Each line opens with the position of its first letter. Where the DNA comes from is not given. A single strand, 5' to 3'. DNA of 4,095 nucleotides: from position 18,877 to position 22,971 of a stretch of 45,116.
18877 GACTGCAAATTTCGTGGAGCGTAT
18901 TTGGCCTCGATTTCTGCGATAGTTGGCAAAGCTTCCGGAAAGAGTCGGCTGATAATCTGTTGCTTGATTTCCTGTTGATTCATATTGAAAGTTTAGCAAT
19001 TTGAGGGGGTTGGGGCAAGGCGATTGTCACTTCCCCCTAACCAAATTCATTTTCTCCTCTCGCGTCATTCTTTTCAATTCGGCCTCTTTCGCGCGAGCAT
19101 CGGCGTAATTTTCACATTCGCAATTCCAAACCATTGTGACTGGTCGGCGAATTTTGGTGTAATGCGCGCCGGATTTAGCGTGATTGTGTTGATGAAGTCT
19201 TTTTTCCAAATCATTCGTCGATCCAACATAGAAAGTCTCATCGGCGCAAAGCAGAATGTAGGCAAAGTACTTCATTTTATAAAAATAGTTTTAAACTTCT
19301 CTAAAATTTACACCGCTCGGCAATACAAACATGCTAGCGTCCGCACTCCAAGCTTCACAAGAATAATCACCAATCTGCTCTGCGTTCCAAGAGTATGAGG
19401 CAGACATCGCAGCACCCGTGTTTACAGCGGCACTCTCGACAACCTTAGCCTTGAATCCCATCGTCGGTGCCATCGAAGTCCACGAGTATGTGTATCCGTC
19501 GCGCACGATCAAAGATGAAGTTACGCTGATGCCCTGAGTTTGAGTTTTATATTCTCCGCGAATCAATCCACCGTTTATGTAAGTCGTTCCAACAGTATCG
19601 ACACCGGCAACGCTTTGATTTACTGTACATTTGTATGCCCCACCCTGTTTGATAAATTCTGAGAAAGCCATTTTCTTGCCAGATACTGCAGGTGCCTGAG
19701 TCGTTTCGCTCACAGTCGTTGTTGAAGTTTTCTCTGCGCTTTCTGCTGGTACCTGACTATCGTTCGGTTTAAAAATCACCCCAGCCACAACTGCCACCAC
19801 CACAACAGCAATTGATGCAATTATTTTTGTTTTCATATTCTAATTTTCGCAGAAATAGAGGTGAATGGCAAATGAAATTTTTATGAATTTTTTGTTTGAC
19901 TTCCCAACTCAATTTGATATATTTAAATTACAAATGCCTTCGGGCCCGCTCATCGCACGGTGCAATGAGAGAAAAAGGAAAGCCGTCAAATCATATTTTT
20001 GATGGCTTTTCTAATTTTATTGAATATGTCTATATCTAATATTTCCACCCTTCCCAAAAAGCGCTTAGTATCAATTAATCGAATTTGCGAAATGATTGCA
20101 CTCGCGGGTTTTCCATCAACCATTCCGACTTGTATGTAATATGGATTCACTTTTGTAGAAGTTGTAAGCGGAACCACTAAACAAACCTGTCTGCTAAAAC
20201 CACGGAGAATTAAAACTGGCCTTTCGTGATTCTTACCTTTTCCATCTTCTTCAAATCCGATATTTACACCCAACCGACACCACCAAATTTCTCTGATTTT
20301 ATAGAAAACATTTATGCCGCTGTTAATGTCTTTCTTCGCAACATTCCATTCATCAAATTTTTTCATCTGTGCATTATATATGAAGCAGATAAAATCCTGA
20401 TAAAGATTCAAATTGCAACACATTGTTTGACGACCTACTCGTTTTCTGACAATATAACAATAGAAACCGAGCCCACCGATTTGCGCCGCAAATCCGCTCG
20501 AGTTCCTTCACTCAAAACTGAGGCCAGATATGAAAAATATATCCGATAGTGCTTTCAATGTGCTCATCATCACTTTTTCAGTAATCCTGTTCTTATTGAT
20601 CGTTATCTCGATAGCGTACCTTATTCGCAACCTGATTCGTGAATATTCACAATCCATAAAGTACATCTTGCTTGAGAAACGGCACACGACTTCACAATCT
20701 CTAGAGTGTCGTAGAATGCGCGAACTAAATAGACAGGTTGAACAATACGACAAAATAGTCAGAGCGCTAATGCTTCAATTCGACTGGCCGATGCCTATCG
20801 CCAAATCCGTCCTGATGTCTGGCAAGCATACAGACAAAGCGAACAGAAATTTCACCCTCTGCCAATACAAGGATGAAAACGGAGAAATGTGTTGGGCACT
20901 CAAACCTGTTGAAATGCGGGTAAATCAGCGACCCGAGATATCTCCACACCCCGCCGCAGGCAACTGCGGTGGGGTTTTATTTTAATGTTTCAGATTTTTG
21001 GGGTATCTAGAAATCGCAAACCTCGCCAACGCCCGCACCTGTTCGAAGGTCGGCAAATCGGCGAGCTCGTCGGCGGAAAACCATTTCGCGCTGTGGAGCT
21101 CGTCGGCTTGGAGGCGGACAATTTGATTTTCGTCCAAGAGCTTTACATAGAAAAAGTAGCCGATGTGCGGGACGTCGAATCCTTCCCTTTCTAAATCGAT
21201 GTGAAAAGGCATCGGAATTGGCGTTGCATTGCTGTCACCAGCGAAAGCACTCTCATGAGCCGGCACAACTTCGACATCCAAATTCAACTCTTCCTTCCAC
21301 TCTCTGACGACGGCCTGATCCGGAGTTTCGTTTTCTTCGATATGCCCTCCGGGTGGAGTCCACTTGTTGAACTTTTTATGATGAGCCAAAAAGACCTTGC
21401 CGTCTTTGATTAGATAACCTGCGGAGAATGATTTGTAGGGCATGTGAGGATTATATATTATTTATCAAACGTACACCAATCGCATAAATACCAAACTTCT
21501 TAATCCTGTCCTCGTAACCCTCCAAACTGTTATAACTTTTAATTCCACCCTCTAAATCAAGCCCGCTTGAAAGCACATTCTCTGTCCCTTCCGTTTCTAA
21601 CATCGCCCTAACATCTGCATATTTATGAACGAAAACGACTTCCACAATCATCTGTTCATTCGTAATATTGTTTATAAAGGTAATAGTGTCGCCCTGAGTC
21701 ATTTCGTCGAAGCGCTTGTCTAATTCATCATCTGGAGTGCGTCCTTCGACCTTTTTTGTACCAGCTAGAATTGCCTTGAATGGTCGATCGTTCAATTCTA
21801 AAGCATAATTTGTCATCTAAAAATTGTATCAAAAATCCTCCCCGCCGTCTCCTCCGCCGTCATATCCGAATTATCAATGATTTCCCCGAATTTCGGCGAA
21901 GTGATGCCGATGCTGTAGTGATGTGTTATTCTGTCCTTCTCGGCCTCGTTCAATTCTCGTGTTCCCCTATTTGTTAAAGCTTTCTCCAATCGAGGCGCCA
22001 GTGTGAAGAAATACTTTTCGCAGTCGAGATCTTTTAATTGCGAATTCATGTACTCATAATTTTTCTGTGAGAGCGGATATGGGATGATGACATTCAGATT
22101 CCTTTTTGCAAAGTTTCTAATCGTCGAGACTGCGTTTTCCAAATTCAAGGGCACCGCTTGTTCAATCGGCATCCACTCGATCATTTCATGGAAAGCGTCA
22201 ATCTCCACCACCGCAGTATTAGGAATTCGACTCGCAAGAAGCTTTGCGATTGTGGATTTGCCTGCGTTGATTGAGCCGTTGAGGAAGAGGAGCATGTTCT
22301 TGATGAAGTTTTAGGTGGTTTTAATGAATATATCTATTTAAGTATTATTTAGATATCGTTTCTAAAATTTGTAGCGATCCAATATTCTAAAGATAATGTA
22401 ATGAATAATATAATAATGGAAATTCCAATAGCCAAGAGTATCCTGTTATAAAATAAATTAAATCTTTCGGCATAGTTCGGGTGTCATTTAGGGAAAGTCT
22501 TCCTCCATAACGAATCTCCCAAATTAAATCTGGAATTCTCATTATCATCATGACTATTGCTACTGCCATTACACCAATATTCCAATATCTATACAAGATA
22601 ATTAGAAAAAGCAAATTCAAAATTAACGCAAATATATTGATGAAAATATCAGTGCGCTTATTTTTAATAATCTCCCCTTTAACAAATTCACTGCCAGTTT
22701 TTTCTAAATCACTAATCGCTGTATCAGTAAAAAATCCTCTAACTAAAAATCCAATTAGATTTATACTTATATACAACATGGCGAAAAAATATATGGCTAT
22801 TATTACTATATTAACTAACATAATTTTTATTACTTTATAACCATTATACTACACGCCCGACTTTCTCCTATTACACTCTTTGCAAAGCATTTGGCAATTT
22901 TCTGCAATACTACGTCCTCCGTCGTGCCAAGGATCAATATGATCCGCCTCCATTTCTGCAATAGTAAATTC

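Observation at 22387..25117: Fic - DUF262/HNH nuclease - 4-TM protein operon: candidate uncharacterised defence module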

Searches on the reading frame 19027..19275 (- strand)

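Call 90: search_protein_families(library=pfam, proteins=[window:19027-19275:-], max_evalue=0.01)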
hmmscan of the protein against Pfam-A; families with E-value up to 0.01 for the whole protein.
window:19027-19275:- (82 aa): 3 families
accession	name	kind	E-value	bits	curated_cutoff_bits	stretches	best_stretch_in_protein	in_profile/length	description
PF01541.30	GIY-YIG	-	1.4e-15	57.8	22.6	1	2-77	1-78/78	GIY-YIG catalytic domain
PF10544.15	T5orf172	-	0.00018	22.4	20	1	13-74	14-70/101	T5orf172 domain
PF13455.12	MUG113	-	0.0068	17.4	22.3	1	17-76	3-52/73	Meiotically up-regulated gene 113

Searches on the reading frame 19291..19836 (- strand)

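Call 90: search_protein_families(library=pfam, proteins=[window:19291-19836:-], max_evalue=0.01)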
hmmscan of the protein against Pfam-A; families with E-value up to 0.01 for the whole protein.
window:19291-19836:- (181 aa): 1 family
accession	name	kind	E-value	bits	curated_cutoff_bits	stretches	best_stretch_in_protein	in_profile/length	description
PF14221.11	DUF4330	-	0.0025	18.4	27.6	1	9-74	21-85/167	Domain of unknown function (DUF4330)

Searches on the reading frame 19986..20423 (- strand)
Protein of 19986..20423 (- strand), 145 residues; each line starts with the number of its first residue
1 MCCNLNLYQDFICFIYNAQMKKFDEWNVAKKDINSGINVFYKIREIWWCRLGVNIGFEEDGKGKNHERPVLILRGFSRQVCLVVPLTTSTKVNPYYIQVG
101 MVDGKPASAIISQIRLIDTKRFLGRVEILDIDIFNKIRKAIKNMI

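Call 3: search_protein_families(library=pfam, proteins=[window:19986-20423:-], max_evalue=0.01)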
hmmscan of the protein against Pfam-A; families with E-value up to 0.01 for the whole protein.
window:19986-20423:- (145 aa): 1 family
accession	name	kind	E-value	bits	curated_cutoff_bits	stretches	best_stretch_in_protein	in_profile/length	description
PF02452.23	PemK_toxin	-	2.2e-11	44.3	23.1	1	44-144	3-108/109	PemK-like, MazF-like toxin of type II toxin-antitoxin system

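Call 4: search_protein_families(library=padloc, proteins=[window:19986-20423:-], max_evalue=0.01)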
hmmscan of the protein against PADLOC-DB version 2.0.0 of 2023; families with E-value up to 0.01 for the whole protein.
window:19986-20423:- (145 aa): 0 families

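Call 5: search_protein_families(library=ncbifam, proteins=[window:19986-20423:-], max_evalue=0.01)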
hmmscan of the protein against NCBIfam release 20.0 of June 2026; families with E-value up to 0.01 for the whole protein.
window:19986-20423:- (145 aa): 0 families

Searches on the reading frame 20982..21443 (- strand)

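Call 3: search_protein_families(library=pfam, proteins=[window:20982-21443:-], max_evalue=0.01)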
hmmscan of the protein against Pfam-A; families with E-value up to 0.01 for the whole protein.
window:20982-21443:- (153 aa): 3 families
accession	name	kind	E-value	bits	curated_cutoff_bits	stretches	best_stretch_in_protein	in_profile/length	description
PF00293.34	NUDIX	-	2.7e-18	66.7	21.1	1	11-132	9-122/134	NUDIX domain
PF22327.2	Nudt16-like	-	0.00042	20.7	27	1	31-121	38-113/161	U8 snoRNA-decapping enzyme-like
PF14815.12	NUDIX_4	-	0.0018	18.5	35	0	26-60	25-56/113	NUDIX domain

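Call 4: search_protein_families(library=padloc, proteins=[window:20982-21443:-], max_evalue=0.01)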
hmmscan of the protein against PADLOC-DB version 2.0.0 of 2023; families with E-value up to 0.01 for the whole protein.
window:20982-21443:- (153 aa): 1 family
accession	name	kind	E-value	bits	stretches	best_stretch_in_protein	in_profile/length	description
PDLC04899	PDC-S07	-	2.7e-13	47.7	1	8-61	11-68/135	-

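Call 5: search_protein_families(library=ncbifam, proteins=[window:20982-21443:-], max_evalue=0.01)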
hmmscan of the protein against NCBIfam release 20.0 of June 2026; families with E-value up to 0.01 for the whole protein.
window:20982-21443:- (153 aa): 15 families
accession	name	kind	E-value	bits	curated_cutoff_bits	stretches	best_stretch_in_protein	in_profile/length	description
NF001299.0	PRK00241.1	equivalog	1.5e-08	34.4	158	2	13-58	144-191/263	NAD(+) diphosphatase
NF008044.0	PRK10776.1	equivalog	3.5e-08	33.4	148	1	25-60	30-65/130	8-oxo-dGTP diphosphatase MutT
TIGR00586.1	mutt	equivalog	8.8e-08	32.2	97.9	1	25-60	31-66/129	8-oxo-dGTP diphosphatase MutT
NF006530.0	PRK08999.1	equivalog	5.8e-07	28.9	245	1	19-59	22-66/315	Nudix family hydrolase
NF001936.0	PRK00714.1-3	equivalog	1.7e-06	28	118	1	14-129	22-132/155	RNA pyrophosphohydrolase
NF001937.0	PRK00714.1-4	equivalog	3e-06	27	139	1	13-60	18-65/161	RNA pyrophosphohydrolase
NF007834.0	PRK10546.1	equivalog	5.4e-06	26.3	156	1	10-59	10-63/135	pyrimidine (deoxy)nucleoside triphosphate diphosphatase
NF041652.1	Nud_hyd_Dein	equivalog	3.3e-05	24.2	200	1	20-60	37-77/152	Nudix hydrolase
NF006961.0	PRK09438.1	equivalog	3.9e-05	23.2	103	1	22-130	28-132/151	dihydroneopterin triphosphate diphosphatase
NF001934.0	PRK00714.1-1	equivalog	6.3e-05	22.5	241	1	13-59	18-64/176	RNA pyrophosphohydrolase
NF001938.0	PRK00714.1-5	equivalog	0.00017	21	116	1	21-56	40-75/172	RNA pyrophosphohydrolase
NF001935.0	PRK00714.1-2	equivalog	0.00031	20.3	259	1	15-60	20-65/183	RNA pyrophosphohydrolase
NF003785.0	PRK05379.1-1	equivalog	0.00044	19.6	418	1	24-125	226-318/347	bifunctional nicotinamide-nucleotide adenylyltransferase/Nudix hydroxylase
TIGR02705.1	nudix_YtkD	equivalog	0.0013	18.3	154.4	1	16-53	36-72/156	RNA deprotection pyrophosphohydrolase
NF003786.0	PRK05379.1-2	equivalog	0.004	16.4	397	1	27-133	244-341/354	bifunctional nicotinamide-nucleotide adenylyltransferase/Nudix hydroxylase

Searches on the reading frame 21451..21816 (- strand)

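Call 3: search_protein_families(library=pfam, proteins=[window:21451-21816:-], max_evalue=0.01)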
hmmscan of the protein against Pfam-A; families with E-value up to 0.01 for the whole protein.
window:21451-21816:- (121 aa): 1 family
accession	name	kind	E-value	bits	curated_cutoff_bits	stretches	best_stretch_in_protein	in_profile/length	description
PF04266.20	ASCH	-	6e-05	24.1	21.2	1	7-117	2-101/103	ASCH domain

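Call 4: search_protein_families(library=padloc, proteins=[window:21451-21816:-], max_evalue=0.01)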
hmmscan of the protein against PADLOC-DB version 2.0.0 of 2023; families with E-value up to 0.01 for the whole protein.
window:21451-21816:- (121 aa): 0 families

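Call 5: search_protein_families(library=ncbifam, proteins=[window:21451-21816:-], max_evalue=0.01)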
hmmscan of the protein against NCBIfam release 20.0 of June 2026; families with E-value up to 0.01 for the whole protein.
window:21451-21816:- (121 aa): 1 family
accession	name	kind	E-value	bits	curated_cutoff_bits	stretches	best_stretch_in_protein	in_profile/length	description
NF052626.1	SrfC_fam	equivalog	0.0031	17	500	1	27-56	196-225/418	SrfC family effector protein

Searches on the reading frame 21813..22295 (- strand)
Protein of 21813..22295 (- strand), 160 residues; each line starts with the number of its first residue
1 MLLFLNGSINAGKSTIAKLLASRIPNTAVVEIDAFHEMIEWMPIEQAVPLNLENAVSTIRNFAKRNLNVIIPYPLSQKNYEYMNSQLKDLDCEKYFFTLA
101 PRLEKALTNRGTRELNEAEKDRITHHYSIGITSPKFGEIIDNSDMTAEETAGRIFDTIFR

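Call 3: search_protein_families(library=pfam, proteins=[window:21813-22295:-], max_evalue=0.01)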
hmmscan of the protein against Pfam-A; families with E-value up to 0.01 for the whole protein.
window:21813-22295:- (160 aa): 2 families
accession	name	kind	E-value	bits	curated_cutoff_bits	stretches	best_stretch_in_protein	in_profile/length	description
PF07931.18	CPT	-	8e-05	23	22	1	2-154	3-167/172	Chloramphenicol phosphotransferase-like protein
PF13238.12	AAA_18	-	0.0011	19.9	29.4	1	4-119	2-125/128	AAA domain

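Call 4: search_protein_families(library=padloc, proteins=[window:21813-22295:-], max_evalue=0.01)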
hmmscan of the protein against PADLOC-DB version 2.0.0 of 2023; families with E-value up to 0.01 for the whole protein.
window:21813-22295:- (160 aa): 0 families

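Call 5: search_protein_families(library=ncbifam, proteins=[window:21813-22295:-], max_evalue=0.01)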
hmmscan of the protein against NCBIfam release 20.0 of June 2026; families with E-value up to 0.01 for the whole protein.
window:21813-22295:- (160 aa): 2 families
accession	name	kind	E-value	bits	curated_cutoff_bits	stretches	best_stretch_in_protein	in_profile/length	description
NF006743.0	PRK09270.1-2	equivalog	0.0042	16.2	227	1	2-37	30-67/217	nucleoside/nucleotide kinase family protein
NF038208.1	garosamine_AAA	equivalog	0.0084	15.8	170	0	1-102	1-102/167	Gar/GrdA family gentamicin resistance ATP-binding protein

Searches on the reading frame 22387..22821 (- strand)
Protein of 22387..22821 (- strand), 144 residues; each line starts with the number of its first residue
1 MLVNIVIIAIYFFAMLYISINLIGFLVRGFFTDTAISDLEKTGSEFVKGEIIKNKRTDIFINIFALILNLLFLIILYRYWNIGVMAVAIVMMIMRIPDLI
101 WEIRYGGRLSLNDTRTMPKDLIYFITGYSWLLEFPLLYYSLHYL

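Call 3: search_protein_families(library=pfam, proteins=[window:22387-22821:-], max_evalue=0.01)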
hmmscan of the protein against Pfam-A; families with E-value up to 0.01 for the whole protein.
window:22387-22821:- (144 aa): 0 families

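Call 4: search_protein_families(library=padloc, proteins=[window:22387-22821:-], max_evalue=0.01)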
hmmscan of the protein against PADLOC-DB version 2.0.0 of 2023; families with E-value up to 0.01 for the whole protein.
window:22387-22821:- (144 aa): 0 families

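Call 5: search_protein_families(library=ncbifam, proteins=[window:22387-22821:-], max_evalue=0.01)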
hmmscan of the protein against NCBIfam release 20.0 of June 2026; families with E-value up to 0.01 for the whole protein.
window:22387-22821:- (144 aa): 0 families

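Call 46: find_homologous_proteins(query=window:22387-22821:-, max_evalue=0.001)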
Query window:22387-22821:- (144 aa): 4 proteins with E <= 0.001 among 42 candidates.
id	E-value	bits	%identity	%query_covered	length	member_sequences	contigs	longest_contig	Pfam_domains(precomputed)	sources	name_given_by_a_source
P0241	5.3e-77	275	100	90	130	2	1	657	-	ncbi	-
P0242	1.7e-37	147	48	100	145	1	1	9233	-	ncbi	-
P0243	1.7e-18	86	37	97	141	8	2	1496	-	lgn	-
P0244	2.4e-13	69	32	100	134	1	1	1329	-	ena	-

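Call 47: find_encoding_contigs(protein=P0242, flank=5000, max_places=3)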
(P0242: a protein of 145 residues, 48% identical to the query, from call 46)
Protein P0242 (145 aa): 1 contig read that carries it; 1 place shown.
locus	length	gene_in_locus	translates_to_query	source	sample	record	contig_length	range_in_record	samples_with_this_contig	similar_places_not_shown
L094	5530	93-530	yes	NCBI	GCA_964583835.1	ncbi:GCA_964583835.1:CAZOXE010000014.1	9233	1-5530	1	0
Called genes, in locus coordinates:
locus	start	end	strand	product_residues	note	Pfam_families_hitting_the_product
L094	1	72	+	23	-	?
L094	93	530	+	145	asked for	-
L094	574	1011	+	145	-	-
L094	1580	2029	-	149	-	PF01668:SmpB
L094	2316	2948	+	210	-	PF09335:VTT_dom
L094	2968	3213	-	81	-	-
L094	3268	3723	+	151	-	PF06480:FtsH_ext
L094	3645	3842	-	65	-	-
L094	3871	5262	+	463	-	PF00004:AAA, PF23902:AAA_lid_PRS2_C (weak), PF17862:AAA_lid_3, PF01434:Peptidase_M41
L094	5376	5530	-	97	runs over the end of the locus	-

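Call 48: find_encoding_contigs(protein=P0243, flank=3000, max_places=3)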
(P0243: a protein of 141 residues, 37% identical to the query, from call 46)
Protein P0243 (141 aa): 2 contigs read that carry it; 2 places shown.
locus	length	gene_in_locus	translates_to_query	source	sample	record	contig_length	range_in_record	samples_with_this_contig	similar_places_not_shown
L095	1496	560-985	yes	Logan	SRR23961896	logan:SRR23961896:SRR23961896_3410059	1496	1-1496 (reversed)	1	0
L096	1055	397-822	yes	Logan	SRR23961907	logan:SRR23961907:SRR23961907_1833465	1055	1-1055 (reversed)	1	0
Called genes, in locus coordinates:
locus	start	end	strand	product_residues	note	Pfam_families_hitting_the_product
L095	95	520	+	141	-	-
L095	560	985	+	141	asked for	-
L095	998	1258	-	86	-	-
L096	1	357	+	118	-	?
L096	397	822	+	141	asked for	-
